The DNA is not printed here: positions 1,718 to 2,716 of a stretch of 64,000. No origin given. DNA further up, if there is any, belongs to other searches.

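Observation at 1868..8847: Completely consolidated nitrogen-control locus headed by a GlnR-like atypical OmpR regulator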

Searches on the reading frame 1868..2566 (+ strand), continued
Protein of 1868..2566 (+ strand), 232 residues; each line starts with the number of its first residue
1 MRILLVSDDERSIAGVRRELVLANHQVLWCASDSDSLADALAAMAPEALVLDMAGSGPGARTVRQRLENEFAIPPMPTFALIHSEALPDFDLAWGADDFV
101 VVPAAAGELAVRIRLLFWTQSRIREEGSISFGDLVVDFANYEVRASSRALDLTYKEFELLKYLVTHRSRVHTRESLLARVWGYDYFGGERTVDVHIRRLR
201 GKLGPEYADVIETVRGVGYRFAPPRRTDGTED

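Call 10: search_solved_structures(query=window:1868-2563:+, max_evalue=0.001, show_alignments=3)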
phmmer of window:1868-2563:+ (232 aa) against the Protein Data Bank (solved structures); distinct sequences matched with E-value up to 0.001: 72 (the best 60 are shown).
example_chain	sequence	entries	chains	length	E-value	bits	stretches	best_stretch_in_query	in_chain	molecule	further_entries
8hig_A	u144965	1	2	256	6.5e-46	159.8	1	41-227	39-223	DNA-binding response OmpR family regulator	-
8hih_O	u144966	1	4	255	8.8e-42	146.3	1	21-226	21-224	Transcriptional regulatory protein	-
8hml_A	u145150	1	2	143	2.9e-38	134.8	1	127-227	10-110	DNA-binding response OmpR family regulator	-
2oqr_A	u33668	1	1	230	1.2e-24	90.3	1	5-221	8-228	Sensory transduction protein regX3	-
1ys6_A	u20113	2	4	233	6.2e-23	84.6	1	2-219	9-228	Transcriptional regulatory protein prrA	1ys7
2gwr_A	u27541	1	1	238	6.9e-23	84.5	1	3-225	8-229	DNA-binding response regulator mtrA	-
2d1v_A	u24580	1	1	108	2.5e-22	82.6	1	128-225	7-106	Transcriptional regulatory protein yycF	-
2hwv_A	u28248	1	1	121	4.7e-22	81.7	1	128-225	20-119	DNA-binding response regulator VicR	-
2zxj_A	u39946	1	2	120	1.8e-21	79.8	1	128-220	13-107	Transcriptional regulatory protein walR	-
6cqg_A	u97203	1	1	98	5.5e-21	78.2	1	129-220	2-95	DNA-binding response regulator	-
5za3_A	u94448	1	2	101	2.7e-20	76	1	131-220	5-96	DNA-binding response regulator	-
7e1b_A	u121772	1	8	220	3.4e-20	75.6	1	4-221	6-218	DNA-binding response regulator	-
9dvt_R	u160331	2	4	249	7.3e-20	74.6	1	2-228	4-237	DNA-binding dual master transcriptional regulator RpaA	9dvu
1kgs_A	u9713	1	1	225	1.2e-19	73.9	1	3-219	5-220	DNA BINDING RESPONSE REGULATOR D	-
1gxp_A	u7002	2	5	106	1.8e-19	73.3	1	128-222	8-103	PHOSPHATE REGULON TRANSCRIPTIONAL REGULATORY PROTEIN | PHOSPHATE REGULON TRANSCRIPTIONAL REGULATORY PROTEIN PHOB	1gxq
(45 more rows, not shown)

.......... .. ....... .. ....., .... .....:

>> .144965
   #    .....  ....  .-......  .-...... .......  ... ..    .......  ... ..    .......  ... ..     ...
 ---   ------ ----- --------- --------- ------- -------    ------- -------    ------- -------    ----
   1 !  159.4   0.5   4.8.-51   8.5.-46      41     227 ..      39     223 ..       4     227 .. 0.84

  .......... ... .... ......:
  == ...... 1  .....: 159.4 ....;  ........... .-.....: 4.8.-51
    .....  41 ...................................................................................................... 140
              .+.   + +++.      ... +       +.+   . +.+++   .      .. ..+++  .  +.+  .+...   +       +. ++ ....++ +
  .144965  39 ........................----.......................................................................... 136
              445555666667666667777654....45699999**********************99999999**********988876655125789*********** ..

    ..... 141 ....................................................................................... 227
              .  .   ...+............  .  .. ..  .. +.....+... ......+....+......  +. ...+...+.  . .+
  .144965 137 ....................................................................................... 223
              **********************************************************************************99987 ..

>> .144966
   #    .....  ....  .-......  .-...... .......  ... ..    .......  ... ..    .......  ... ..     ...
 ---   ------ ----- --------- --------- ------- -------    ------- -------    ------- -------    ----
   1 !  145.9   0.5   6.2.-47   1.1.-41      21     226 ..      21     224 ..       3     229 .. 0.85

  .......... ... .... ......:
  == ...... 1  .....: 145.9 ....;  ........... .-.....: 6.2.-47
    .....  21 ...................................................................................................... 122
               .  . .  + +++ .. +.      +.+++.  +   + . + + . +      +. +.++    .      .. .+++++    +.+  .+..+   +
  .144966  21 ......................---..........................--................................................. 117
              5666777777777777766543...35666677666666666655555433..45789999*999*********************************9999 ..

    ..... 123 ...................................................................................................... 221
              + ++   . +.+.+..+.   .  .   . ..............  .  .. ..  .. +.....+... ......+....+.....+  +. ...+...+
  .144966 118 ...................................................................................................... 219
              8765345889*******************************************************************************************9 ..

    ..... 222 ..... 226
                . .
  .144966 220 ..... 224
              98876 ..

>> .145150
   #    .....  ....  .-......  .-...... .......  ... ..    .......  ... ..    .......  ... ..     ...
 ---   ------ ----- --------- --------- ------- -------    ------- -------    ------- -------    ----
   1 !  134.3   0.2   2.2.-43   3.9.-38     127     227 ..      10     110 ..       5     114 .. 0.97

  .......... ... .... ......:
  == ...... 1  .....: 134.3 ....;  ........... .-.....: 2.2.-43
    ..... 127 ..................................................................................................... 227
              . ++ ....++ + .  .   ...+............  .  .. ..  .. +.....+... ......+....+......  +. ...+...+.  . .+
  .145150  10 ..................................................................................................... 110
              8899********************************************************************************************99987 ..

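Call 17: find_related_loci(query=A1, collection=genome_contigs, flank=10000)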
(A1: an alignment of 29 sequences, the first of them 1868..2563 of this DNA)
Query A1 (232 aa) in genome_contigs; peptide patterns used: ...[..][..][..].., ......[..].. (x = any residue, [..] = any of these).
600 stretches matched a pattern (row limit reached: there are more); 599 encode a relative of the query (tblastn E <= 1e-3); the best 80 are kept; 80 distinct loci.
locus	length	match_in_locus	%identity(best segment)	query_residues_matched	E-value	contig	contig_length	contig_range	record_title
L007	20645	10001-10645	42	7-222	3e-52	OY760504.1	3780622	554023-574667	MAG: Armatimonadota bacterium isolate be0b92b7-bbec-405b-9e81-a5dbe9f1ff7a genome assembly, chromosome: 1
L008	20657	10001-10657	42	4-227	2e-46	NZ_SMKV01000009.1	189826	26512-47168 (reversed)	Saccharopolyspora aridisoli strain 16K404 NODE_9_length_189826_cov_69.0055, whole genome shotgun sequence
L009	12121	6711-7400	42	2-231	4e-45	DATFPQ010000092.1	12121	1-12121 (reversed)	MAG TPA_asm: Actinomycetales bacterium isolate SMAG_U9307 k141_1057777, whole genome shotgun sequence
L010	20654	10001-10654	43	3-223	2e-44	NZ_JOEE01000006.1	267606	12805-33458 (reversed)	Phycicoccus jejuensis strain NRRL B-24460 contig6.1, whole genome shotgun sequence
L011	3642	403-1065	40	2-221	7e-45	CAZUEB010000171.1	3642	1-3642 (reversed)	MAG TPA_asm: uncultured Dehalococcoidales bacterium isolate SRP098346_co1_299 genome assembly, contig: NODE_41296_length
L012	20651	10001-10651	41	3-224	2e-44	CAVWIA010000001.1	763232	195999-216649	MAG: uncultured Actinomycetota bacterium isolate MFD00392.bin.2.80 genome assembly, contig: contig_13188, whole genome s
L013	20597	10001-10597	44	20-226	2e-44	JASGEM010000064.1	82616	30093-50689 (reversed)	MAG: Propionicimonas sp. isolate 7M012 JMF-2106-05-0007A.bin.12_63, whole genome shotgun sequence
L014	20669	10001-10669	40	3-228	4e-44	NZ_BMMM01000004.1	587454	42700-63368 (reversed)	Streptomyces albiflavescens strain CGMCC 4.7111 sequence04, whole genome shotgun sequence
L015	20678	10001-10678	40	3-231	5e-44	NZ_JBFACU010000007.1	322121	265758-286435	Streptomyces sp. NPDC021356 NPDC021356_137_C9.ctg-0007, whole genome shotgun sequence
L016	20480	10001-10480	49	76-232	9e-44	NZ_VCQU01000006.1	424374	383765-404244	Antrihabitans stalactiti strain YC2-7 contig6, whole genome shotgun sequence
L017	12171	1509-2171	42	3-225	1e-43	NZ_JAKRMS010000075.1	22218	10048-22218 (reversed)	Cellulomonas sp. ACRRI NODE_75_length_22218_cov_17.634747_pilon, whole genome shotgun sequence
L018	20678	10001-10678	41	3-231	2e-43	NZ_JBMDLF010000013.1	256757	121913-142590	Streptomyces sp. MAR4 CNX-425 contig_12, whole genome shotgun sequence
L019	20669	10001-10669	41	3-228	2e-43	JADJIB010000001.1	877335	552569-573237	MAG: Candidatus Phosphoribacter hodrii isolate Ega_18-Q3-R5-49_MAXAC.001 tig00000580-10-8759820, whole genome shotgun se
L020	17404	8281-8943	40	3-226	4e-43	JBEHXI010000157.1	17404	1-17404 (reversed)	MAG: Actinomycetota bacterium isolate ES1.bin.47 NODE_2938_length_17404_cov_26.139151, whole genome shotgun sequence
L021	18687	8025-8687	40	3-226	4e-43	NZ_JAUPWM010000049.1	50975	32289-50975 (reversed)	Streptomyces sp. P9(2023) NODE_49_length_50975_cov_113.944497, whole genome shotgun sequence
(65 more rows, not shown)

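Call 19: find_related_loci(query=window:1868-2563:+, collection=metagenome_contigs, flank=10000)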
Query window:1868-2563:+ (232 aa) in metagenome_contigs; peptide patterns used: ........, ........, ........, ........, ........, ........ (x = any residue, [..] = any of these).
600 stretches matched a pattern (row limit reached: there are more); 584 encode a relative of the query (tblastn E <= 1e-3); the best 80 are kept; 80 distinct loci.
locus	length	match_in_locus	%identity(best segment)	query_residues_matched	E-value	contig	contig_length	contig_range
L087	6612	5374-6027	45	1-222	8e-52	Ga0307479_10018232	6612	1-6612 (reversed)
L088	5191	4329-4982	42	2-221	9e-48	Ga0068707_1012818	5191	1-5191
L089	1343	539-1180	42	3-221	1e-47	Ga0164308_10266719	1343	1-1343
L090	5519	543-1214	42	3-227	2e-45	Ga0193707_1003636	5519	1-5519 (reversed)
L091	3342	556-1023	50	76-232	3e-44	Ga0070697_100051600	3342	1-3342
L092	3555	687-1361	42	2-226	3e-44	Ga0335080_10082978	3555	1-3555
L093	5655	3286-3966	40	3-232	2e-44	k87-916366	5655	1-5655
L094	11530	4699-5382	40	3-232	6e-44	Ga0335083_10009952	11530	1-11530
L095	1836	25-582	46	43-228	1e-44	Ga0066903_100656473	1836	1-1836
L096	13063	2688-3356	39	3-228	8e-44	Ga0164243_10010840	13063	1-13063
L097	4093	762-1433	43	3-228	4e-44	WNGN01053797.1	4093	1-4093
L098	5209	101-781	42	1-230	4e-44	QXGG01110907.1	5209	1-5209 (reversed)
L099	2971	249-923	42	2-226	7e-44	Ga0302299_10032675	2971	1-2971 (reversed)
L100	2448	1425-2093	39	3-228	6e-44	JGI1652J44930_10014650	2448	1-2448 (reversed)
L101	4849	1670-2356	41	2-232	1e-43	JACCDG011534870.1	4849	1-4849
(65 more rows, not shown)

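Call 20: list_cluster_members(proteins=[window:1868-2563:+, window:7426-8844:+, P0004, P0013])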
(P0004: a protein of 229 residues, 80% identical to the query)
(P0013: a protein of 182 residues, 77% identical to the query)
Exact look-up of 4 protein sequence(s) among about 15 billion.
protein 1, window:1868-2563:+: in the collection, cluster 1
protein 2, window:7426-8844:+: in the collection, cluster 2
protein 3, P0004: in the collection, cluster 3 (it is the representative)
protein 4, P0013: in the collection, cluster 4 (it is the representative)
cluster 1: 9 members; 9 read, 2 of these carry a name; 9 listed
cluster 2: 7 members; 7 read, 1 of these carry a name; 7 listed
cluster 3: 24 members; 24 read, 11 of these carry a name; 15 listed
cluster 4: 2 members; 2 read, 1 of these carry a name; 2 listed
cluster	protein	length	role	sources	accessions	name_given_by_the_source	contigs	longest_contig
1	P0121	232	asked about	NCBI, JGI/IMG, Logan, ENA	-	DNA-binding response OmpR family regulator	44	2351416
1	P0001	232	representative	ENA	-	-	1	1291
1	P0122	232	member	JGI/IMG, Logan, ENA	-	DNA-binding response OmpR family regulator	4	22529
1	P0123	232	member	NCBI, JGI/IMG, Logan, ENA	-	-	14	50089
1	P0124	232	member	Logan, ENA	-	-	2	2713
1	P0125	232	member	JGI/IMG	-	-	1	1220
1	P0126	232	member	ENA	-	-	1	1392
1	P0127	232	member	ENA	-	-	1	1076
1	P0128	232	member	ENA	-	-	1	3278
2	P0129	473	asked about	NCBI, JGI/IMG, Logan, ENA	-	glutamine synthetase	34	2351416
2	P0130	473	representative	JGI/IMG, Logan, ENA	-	-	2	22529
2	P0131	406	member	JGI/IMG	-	-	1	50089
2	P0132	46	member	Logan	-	-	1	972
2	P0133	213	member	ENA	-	-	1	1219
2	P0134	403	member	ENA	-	-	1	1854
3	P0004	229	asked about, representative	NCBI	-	-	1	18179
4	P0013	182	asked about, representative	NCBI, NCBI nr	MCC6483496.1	MAG: response regulator transcription factor [Armatimonadetes bacterium] | response regulator transcription factor [Armatimonadota bacterium]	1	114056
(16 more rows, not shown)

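Call 21: find_encoding_contigs(protein=P0004, flank=10000, max_places=1)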
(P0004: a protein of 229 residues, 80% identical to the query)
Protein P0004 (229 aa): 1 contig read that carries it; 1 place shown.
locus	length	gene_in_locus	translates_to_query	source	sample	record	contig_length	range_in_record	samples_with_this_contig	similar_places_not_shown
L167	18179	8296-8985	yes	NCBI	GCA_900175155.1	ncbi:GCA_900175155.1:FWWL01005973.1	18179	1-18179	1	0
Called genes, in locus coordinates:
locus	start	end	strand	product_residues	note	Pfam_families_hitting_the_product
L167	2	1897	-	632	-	?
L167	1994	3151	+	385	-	PF02086:MethyltransfD12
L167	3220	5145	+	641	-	PF00004:AAA, PF07728:AAA_5 (faint), PF17862:AAA_lid_3, PF01434:Peptidase_M41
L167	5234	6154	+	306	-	PF07837:FTCD_N, PF02971:FTCD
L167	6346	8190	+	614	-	PF20581:DUF6785, PF20580:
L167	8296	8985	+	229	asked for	PF21695:GlnR_1st, PF00486:Trans_reg_C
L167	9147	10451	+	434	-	PF00909:Ammonium_transp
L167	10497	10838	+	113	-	PF00543:P-II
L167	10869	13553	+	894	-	PF01842:ACT (faint), PF08335:GlnD_UR_UTase, PF27444:GlnD_3rd (weak), PF01966:HD, PF22629:ACT_AHAS_ss (faint)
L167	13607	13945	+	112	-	PF00543:P-II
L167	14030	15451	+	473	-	PF03951:Gln-synt_N, PF00120:Gln-synt_C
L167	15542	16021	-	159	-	PF01584:CheW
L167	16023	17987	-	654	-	-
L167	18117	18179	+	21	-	?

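Call 22: find_encoding_contigs(protein=P0013, flank=10000, max_places=1)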
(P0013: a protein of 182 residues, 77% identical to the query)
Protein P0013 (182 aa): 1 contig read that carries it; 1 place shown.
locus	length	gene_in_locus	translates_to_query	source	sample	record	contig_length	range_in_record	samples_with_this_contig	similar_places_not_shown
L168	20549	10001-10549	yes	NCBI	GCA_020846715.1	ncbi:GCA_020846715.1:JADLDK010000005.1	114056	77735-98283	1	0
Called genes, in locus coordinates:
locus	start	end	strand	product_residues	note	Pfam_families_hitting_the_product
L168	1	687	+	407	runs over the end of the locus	PF13145:Rotamase_2, PF13616:Rotamase_3, PF00639:Rotamase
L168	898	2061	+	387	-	PF01408:GFO_IDH_MocA, PF02894:GFO_IDH_MocA_C, PF22725:GFO_IDH_MocA_C3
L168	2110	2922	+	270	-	PF03009:GDPD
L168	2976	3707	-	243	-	PF13739:PdaC, PF11738:DUF3298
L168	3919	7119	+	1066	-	-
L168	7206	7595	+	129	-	PF00583:Acetyltransf_1, PF13673:Acetyltransf_10, PF13508:Acetyltransf_7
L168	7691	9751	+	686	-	PF20581:DUF6785, PF20580:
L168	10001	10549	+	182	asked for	PF00486:Trans_reg_C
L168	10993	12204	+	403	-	PF00909:Ammonium_transp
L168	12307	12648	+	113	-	PF00543:P-II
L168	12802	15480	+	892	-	PF08335:GlnD_UR_UTase, PF01966:HD, PF24931:ACT_ACR9_3rd (faint), PF01842:ACT (faint)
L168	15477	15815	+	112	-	PF00543:P-II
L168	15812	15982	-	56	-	-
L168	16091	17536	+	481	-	PF03951:Gln-synt_N, PF00120:Gln-synt_C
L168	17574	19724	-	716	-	PF01301:Glyco_hydro_35, PF02449:Glyco_hydro_42, PF08532:Glyco_hydro_42M (weak)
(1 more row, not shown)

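Call 23: find_encoding_contigs(protein=P0012, flank=10000, max_places=1)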
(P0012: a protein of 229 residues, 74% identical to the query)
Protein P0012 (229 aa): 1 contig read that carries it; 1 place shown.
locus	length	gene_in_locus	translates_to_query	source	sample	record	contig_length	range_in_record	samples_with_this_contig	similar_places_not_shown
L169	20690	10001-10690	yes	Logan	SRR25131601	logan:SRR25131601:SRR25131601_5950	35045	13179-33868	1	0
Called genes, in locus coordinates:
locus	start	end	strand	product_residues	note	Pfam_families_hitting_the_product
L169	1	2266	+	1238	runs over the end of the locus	PF02638:GHL10, PF13620:CarboxypepD_reg, PF13715:CarbopepD_reg_2, PF08308:PEGA (weak), PF16656:Pur_ac_phosph_N (weak), PF25275:Golvesin_C, PF00041:fn3 (weak)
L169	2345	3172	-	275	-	PF06283:ThuA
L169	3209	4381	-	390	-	PF01883:FeS_assembly_P, PF00142:Fer4_NifH (weak), PF01656:CbiA, PF09140:MipZ (weak), PF10609:ParA, PF13614:AAA_31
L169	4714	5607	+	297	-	PF08668:HDOD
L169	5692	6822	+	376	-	PF13620:CarboxypepD_reg (faint)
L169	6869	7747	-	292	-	PF02881:SRP54_N, PF06414:Zeta_toxin (weak), PF13604:AAA_30, PF13401:AAA_22 (weak), PF00448:SRP54, PF01656:CbiA (weak)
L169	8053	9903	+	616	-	PF20581:DUF6785, PF20580:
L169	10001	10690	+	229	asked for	PF21695:GlnR_1st (weak), PF00486:Trans_reg_C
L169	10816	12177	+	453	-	PF00909:Ammonium_transp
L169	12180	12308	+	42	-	-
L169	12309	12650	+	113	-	PF00543:P-II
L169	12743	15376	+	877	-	PF01842:ACT (faint), PF08335:GlnD_UR_UTase, PF27444:GlnD_3rd (weak), PF01966:HD (weak), PF22754:bHLH-TF_ACT-like_plant (faint), PF24931:ACT_ACR9_3rd (weak)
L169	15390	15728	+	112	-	PF00543:P-II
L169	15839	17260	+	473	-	PF03951:Gln-synt_N, PF00120:Gln-synt_C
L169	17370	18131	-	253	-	PF01435:Peptidase_M48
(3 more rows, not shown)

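Call 24: find_encoding_contigs(protein=P0011, flank=10000, max_places=1)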
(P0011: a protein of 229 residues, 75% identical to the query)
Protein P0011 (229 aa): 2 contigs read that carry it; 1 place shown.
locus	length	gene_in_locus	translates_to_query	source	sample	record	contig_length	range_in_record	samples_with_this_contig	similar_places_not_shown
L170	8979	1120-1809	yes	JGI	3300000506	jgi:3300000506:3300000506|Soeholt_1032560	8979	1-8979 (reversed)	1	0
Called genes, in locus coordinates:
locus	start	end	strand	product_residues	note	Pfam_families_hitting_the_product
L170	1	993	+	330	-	?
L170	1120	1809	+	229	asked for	PF21695:GlnR_1st, PF00486:Trans_reg_C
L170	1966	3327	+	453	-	PF00909:Ammonium_transp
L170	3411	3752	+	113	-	PF00543:P-II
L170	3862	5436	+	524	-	PF08335:GlnD_UR_UTase, PF27444:GlnD_3rd (weak)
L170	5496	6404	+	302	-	PF24931:ACT_ACR9_3rd (faint), PF01842:ACT (faint)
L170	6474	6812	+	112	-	PF00543:P-II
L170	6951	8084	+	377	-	-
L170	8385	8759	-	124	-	PF01584:CheW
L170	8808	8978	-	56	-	?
